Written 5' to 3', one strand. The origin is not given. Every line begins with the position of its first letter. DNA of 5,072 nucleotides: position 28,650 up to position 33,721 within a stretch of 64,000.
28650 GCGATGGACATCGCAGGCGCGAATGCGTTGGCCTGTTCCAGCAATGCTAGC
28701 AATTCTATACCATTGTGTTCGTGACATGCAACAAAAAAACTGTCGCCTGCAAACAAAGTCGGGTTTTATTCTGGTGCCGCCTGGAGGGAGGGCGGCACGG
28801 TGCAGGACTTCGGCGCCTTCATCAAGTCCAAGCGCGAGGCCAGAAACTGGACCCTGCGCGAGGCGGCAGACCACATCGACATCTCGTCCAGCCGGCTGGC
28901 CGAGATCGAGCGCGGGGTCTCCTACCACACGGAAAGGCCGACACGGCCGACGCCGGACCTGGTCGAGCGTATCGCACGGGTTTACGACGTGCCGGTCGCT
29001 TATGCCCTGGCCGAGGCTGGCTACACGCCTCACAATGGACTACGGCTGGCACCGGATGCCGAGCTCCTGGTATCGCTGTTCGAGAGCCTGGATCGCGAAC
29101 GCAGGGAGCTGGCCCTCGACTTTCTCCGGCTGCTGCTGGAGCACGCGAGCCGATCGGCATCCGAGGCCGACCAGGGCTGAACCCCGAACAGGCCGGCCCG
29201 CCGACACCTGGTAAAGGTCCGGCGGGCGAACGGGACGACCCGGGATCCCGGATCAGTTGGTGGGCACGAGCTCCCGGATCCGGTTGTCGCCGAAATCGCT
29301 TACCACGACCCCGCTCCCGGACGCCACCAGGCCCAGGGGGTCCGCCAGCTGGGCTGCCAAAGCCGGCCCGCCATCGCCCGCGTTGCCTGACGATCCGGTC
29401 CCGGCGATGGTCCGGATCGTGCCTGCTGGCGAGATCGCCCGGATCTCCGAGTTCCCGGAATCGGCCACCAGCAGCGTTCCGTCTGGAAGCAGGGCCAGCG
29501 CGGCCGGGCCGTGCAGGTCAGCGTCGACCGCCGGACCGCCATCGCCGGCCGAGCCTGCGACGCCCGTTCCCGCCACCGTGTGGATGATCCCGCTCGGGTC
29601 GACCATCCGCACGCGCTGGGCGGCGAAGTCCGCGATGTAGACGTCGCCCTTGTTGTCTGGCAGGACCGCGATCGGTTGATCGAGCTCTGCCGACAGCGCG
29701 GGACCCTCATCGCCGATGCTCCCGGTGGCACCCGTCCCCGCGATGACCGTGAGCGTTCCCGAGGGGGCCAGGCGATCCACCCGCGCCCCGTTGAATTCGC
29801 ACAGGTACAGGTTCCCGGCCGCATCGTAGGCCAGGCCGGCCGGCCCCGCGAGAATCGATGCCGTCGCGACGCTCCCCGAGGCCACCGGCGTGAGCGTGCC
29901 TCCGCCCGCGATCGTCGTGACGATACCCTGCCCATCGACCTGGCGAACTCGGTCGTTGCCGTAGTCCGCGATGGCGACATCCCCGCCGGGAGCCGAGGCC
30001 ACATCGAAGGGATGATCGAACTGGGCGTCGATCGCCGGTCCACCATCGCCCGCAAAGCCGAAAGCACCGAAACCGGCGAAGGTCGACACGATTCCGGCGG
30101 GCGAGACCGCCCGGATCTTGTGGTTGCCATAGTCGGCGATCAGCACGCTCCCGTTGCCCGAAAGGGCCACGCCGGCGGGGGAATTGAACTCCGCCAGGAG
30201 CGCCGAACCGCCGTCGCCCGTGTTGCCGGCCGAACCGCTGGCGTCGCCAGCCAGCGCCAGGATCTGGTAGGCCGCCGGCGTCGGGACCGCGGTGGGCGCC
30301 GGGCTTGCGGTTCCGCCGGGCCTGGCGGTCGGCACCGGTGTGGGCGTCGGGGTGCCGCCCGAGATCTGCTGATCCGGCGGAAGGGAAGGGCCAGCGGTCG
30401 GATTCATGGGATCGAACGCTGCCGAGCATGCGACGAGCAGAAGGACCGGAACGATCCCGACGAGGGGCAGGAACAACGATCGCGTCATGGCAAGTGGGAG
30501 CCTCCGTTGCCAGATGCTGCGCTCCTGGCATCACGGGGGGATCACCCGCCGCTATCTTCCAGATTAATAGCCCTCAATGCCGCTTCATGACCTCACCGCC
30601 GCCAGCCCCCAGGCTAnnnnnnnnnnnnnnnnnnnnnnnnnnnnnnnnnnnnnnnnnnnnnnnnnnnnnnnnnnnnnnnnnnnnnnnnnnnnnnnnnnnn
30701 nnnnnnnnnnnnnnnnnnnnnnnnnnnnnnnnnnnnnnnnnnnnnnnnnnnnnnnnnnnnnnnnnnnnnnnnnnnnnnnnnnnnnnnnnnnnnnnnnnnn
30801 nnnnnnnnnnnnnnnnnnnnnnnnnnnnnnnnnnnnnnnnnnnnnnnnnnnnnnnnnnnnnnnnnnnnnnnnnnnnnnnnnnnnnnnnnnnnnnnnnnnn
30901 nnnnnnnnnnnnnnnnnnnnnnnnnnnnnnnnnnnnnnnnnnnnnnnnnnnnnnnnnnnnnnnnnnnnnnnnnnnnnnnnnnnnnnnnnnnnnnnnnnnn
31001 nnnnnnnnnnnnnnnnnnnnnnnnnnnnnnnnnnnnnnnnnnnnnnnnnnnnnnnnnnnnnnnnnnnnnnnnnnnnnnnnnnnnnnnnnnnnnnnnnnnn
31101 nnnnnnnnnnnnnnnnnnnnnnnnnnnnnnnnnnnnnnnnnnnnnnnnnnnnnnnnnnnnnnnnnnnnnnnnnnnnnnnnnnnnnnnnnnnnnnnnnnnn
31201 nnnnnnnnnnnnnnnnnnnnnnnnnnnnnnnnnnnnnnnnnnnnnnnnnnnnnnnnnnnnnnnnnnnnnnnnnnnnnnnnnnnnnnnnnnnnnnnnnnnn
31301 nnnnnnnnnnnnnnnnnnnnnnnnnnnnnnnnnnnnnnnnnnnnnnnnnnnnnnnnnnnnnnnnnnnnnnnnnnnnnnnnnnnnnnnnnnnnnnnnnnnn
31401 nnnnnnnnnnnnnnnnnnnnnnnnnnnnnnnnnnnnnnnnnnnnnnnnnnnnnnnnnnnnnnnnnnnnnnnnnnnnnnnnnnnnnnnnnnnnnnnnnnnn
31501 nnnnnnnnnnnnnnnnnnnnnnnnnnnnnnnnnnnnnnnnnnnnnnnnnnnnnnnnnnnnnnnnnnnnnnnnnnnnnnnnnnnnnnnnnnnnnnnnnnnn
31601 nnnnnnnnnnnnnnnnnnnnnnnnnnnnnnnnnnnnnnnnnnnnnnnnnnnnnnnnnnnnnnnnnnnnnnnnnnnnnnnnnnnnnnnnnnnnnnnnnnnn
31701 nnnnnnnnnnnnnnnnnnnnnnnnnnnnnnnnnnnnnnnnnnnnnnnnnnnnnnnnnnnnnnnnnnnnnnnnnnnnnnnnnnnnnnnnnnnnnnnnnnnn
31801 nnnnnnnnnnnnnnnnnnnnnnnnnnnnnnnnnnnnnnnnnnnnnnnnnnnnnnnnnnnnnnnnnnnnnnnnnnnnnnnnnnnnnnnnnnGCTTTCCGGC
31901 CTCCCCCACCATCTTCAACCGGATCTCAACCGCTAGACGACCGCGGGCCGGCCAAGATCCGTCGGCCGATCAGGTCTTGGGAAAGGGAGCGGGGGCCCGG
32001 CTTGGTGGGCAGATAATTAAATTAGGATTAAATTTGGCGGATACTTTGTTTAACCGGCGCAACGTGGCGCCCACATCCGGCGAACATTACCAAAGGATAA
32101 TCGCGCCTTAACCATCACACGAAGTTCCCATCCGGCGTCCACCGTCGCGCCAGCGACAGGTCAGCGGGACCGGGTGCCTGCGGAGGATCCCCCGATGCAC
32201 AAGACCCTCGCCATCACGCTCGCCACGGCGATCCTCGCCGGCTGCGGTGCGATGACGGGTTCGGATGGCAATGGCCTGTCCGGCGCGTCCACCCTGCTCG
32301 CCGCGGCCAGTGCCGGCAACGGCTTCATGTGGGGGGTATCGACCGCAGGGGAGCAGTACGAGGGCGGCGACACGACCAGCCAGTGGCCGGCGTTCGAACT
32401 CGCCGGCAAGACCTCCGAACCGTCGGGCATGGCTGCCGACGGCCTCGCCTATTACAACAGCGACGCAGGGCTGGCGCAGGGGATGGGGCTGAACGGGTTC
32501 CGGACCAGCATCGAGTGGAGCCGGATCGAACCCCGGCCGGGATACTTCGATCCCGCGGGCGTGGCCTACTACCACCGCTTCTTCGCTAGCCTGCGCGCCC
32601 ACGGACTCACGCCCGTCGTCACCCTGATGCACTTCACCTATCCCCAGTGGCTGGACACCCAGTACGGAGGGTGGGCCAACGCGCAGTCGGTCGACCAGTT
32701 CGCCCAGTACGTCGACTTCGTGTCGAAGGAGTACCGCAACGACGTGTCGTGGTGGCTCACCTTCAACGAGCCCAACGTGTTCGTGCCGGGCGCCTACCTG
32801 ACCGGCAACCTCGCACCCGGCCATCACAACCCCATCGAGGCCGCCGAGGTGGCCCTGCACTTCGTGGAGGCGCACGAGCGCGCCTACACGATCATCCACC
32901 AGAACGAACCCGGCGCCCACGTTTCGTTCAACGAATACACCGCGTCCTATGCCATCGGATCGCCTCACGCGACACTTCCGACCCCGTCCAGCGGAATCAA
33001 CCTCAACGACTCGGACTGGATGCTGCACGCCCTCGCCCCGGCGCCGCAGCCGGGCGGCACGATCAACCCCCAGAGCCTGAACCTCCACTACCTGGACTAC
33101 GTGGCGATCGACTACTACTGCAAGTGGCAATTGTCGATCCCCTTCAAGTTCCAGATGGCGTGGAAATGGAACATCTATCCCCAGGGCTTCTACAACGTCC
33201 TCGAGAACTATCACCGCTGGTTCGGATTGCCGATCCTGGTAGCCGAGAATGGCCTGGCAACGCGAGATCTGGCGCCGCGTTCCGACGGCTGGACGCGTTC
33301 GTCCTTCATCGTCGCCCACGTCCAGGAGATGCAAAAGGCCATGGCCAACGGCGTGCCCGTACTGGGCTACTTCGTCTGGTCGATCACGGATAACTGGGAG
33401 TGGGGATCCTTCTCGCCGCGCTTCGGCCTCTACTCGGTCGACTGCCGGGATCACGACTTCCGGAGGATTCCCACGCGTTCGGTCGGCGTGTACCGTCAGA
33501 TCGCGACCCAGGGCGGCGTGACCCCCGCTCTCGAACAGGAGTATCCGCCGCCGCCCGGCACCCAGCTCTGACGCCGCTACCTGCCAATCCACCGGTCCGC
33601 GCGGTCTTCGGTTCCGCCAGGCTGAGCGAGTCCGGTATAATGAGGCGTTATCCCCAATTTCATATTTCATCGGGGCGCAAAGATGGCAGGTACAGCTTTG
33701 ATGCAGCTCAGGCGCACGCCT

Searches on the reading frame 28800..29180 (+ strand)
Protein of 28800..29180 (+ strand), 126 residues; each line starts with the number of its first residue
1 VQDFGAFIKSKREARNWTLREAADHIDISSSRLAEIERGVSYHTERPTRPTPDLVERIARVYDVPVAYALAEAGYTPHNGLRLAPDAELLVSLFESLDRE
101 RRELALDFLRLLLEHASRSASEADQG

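Call 3: search_protein_families(library=pfam, proteins=[window:28800-29180:+], max_evalue=0.01)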
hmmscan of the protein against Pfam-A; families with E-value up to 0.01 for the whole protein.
window:28800-29180:+ (126 aa): 4 families
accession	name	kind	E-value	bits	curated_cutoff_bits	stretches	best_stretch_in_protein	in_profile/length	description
PF01381.28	HTH_3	-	5.3e-11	42.8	23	1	8-68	1-54/55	Helix-turn-helix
PF13560.12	HTH_31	-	3.2e-10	40.6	27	1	3-67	1-59/64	Helix-turn-helix domain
PF12844.13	HTH_19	-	1.9e-07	31.3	30.2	1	5-70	1-58/64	Helix-turn-helix domain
PF13413.12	HTH_25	-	0.0016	18.7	24.6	1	9-39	3-33/62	Helix-turn-helix domain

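Call 4: search_protein_families(library=ncbifam, proteins=[window:28800-29180:+], max_evalue=0.01)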
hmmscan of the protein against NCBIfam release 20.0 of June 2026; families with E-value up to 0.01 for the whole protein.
window:28800-29180:+ (126 aa): 4 families
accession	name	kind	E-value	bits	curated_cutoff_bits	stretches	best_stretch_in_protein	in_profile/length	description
TIGR03070.1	couple_hipB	subfamily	5.3e-05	23.1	71.65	1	3-39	2-38/58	type II toxin-antitoxin system Y4mF family antitoxin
NF041677.1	trans_regClgR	equivalog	0.0002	21.4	170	1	5-75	10-73/113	transcriptional regulator ClgR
NF041951.1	phage_RstR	subfamily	0.00032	21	80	1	4-75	3-67/108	RstR family transcriptional repressor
TIGR00270.2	TIGR00270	equivalog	0.00063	19.6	110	1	2-39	74-111/159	multiprotein bridging factor aMBF1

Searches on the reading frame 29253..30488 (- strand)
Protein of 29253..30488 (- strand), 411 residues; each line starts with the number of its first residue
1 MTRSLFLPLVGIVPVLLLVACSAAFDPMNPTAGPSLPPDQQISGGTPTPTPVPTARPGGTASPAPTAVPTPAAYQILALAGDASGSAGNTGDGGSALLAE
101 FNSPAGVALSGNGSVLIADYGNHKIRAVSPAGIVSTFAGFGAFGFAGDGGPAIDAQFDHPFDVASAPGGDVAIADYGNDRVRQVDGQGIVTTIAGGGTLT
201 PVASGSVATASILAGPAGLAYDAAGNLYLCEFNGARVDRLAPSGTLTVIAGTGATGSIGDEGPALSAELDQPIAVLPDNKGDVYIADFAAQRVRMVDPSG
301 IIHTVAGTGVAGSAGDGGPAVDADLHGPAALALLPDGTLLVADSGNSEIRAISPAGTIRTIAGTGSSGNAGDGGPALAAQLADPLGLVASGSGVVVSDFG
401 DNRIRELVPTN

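Call 3: search_protein_families(library=pfam, proteins=[window:29253-30488:-], max_evalue=0.01)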
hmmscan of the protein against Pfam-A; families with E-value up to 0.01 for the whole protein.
window:29253-30488:- (411 aa): 6 families
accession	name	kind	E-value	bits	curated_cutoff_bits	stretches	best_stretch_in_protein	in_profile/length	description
PF25021.1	TEN_NHL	-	8.9e-30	104.3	27.1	3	88-139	128-177/357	Teneurin NHL domain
PF01436.27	NHL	-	3.3e-27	93.6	20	2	101-126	1-26/28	NHL repeat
PF08450.18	SGL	-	2.6e-06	27.7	26.3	0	214-248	184-218/246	SMP-30/Gluconolactonase/LRE-like region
PF24684.1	Vgb_lyase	-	4.7e-06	26.1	50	0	213-303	180-256/290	Virginiamycin B lyase family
PF05787.19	PhoX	-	0.0051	16.5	24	0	73-141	402-472/515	Alkaline phosphatase PhoX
PF22701.2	Mala_s_1-like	-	0.0084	16.3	27.5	0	330-402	92-150/195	Mal s 1 allergenic protein-like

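Call 4: search_protein_families(library=ncbifam, proteins=[window:29253-30488:-], max_evalue=0.01)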
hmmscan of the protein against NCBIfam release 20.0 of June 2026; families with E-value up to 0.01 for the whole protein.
window:29253-30488:- (411 aa): 2 families
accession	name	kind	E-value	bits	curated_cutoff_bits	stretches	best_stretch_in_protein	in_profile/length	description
NF035926.1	scyF_NHL_VPEP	equivalog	2.3e-15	56.6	350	2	156-379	100-300/376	scytonemin biosynthesis PEP-CTERM protein ScyF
NF033206.1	ScyE_fam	subfamily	1e-11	45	80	1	156-306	6-175/333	ScyD/ScyE family protein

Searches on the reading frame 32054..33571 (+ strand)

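Call 60: search_protein_families(library=pfam, proteins=[window:32054-33571:+], max_evalue=0.0001)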
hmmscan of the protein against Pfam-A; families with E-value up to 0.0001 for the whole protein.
window:32054-33571:+ (505 aa): 1 family
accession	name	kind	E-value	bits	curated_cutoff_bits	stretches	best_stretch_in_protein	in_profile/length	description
PF00232.24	Glyco_hydro_1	-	1.5e-69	235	22.6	2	89-293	7-219/453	Glycosyl hydrolase family 1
